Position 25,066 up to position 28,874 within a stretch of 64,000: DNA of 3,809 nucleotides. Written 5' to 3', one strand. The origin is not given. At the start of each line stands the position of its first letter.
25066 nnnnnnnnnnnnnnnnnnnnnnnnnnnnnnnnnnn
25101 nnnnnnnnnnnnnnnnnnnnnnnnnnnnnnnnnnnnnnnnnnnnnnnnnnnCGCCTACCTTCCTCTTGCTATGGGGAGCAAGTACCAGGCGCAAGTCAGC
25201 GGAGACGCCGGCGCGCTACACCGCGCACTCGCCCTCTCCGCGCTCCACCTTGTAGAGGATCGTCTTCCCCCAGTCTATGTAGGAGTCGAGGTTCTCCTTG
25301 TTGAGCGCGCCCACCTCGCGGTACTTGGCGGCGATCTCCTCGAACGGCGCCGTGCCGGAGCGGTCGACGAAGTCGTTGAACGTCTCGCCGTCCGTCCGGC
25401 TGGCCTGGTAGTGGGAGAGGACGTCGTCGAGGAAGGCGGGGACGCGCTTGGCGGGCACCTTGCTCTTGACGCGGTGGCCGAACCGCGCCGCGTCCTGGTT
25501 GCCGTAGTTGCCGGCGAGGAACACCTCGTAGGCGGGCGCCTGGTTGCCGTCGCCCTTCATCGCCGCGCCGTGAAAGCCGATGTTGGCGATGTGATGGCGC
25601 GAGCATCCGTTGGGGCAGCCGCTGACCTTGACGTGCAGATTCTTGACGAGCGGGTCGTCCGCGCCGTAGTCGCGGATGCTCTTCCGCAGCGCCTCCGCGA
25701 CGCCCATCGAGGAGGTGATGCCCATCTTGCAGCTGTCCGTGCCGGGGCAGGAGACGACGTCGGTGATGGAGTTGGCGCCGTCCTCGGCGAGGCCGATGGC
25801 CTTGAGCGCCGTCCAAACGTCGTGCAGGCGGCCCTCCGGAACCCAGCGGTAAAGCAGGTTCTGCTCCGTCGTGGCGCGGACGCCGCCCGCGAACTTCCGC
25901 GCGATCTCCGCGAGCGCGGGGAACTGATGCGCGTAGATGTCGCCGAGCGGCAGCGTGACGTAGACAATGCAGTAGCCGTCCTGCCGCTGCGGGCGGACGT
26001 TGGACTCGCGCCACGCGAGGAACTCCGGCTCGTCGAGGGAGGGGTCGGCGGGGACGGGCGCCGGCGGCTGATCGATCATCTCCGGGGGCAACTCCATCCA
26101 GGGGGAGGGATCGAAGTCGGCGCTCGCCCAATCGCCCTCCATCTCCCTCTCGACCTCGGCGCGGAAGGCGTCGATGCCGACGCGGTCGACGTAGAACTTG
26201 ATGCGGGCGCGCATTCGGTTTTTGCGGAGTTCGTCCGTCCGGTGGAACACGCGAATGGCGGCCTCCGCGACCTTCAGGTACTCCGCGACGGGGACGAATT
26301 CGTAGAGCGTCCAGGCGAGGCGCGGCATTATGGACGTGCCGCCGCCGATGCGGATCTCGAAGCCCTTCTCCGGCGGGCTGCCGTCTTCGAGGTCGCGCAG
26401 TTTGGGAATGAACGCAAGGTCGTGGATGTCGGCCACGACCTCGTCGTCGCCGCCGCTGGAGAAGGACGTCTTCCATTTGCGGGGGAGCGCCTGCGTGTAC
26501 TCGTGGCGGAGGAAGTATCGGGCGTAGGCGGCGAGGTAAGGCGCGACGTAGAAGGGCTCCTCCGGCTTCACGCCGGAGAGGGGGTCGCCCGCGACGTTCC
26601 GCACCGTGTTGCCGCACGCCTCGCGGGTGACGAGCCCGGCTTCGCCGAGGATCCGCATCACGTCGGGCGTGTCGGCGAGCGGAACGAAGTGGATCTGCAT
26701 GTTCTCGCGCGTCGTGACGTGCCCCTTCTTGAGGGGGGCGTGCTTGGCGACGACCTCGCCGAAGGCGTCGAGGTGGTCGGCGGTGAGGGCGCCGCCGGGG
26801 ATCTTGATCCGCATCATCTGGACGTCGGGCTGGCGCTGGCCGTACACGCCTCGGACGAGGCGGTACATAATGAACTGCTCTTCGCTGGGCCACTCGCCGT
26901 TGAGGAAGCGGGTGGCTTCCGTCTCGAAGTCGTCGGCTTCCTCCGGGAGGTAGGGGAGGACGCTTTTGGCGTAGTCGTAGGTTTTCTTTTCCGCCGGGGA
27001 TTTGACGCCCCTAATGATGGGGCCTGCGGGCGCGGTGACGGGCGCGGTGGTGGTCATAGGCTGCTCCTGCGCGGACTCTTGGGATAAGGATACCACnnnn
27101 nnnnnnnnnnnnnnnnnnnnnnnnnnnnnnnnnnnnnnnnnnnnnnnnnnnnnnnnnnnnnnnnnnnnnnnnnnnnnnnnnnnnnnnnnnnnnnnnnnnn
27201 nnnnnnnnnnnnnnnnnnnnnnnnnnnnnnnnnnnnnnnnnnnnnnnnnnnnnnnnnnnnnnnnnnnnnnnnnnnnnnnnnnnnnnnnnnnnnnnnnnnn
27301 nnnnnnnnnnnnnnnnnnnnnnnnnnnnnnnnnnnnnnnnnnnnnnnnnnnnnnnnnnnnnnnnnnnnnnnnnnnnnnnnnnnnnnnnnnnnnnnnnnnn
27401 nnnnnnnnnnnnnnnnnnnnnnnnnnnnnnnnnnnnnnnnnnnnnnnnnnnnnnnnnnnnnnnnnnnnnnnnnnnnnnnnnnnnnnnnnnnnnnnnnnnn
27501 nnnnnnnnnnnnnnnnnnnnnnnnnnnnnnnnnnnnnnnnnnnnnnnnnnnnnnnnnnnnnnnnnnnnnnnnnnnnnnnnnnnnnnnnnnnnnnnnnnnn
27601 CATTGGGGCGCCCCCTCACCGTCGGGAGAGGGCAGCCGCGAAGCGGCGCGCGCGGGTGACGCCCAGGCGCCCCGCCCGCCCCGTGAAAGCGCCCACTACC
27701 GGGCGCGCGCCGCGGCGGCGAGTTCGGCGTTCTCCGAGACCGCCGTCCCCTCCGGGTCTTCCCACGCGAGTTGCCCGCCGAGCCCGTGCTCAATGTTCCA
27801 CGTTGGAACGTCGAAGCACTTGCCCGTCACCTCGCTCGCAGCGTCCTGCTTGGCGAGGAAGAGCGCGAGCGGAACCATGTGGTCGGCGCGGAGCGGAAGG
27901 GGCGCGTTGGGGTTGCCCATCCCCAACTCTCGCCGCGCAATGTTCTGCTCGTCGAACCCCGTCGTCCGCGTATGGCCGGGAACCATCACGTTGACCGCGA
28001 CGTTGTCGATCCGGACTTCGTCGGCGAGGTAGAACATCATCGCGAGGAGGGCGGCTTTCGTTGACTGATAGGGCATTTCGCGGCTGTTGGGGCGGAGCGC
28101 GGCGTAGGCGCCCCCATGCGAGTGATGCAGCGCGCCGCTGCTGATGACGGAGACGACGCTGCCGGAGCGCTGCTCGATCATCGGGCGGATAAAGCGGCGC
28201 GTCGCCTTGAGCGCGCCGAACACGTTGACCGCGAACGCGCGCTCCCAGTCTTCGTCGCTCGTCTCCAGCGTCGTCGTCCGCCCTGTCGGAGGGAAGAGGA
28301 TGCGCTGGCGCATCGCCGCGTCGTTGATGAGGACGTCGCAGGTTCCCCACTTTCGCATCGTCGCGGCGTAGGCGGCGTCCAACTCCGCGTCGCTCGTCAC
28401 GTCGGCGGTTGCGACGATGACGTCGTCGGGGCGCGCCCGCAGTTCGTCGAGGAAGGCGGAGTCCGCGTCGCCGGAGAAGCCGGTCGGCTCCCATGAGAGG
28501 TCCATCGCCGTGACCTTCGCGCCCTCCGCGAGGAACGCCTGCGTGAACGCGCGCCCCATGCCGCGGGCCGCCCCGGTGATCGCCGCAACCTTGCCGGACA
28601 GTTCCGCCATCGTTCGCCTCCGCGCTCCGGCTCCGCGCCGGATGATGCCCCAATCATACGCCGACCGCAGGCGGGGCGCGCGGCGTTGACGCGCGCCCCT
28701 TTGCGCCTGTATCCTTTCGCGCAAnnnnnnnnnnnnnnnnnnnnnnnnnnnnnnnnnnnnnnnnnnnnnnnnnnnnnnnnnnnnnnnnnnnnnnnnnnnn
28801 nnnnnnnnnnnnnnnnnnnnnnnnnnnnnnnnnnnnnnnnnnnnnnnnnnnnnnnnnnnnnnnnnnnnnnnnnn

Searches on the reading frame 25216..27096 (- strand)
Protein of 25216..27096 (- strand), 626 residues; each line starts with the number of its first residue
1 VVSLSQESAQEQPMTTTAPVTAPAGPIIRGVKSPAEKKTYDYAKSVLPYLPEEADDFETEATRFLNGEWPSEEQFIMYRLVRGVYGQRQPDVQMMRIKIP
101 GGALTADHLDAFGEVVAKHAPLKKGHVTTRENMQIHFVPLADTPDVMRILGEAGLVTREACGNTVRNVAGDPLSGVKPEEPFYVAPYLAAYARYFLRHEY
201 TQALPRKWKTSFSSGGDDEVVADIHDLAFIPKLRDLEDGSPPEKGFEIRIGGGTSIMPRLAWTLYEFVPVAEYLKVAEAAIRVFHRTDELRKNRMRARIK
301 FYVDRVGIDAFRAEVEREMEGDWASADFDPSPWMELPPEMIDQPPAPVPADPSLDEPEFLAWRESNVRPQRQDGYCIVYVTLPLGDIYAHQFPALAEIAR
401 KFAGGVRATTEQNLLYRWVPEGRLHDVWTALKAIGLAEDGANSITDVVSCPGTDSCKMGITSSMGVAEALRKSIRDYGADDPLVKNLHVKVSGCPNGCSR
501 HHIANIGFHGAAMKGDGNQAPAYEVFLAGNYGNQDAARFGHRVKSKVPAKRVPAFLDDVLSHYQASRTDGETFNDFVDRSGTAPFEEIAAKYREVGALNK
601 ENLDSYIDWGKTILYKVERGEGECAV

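Call 47: search_protein_families(library=pfam, proteins=[window:25216-27096:-], max_evalue=0.001)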
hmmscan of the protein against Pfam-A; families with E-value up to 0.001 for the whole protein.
window:25216-27096:- (626 aa): 2 families
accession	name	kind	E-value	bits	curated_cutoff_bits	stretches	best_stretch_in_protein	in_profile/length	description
PF01077.27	NIR_SIR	-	2e-43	148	27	2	161-320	1-155/158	Nitrite and sulphite reductase 4Fe-4S domain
PF03460.22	NIR_SIR_ferr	-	4.3e-33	113.3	24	2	368-433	1-68/69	Nitrite/Sulfite reductase ferredoxin-like half domain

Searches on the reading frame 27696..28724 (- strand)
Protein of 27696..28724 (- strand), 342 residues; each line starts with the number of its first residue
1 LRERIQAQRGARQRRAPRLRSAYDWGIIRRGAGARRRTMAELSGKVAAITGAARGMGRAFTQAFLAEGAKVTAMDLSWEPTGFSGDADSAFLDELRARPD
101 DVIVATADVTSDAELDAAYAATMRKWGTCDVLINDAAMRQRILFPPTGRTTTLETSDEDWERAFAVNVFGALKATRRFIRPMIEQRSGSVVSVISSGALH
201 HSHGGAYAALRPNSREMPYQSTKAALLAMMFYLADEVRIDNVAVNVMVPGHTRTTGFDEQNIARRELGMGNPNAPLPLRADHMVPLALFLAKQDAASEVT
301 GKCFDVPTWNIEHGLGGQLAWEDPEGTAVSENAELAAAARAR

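Call 47: search_protein_families(library=pfam, proteins=[window:27696-28724:-], max_evalue=0.001)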
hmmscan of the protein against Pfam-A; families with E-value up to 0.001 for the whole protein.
window:27696-28724:- (342 aa): 3 families
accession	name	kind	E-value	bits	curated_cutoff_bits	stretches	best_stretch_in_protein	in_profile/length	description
PF00106.31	adh_short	-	4.9e-37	127.8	26.6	1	45-259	1-189/195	short chain dehydrogenase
PF13561.12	adh_short_C2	-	4.8e-30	105.3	27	1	51-304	1-229/236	Enoyl-(Acyl carrier protein) reductase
PF08659.16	KR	-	0.00012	22.5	22.6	1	49-177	5-122/180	KR domain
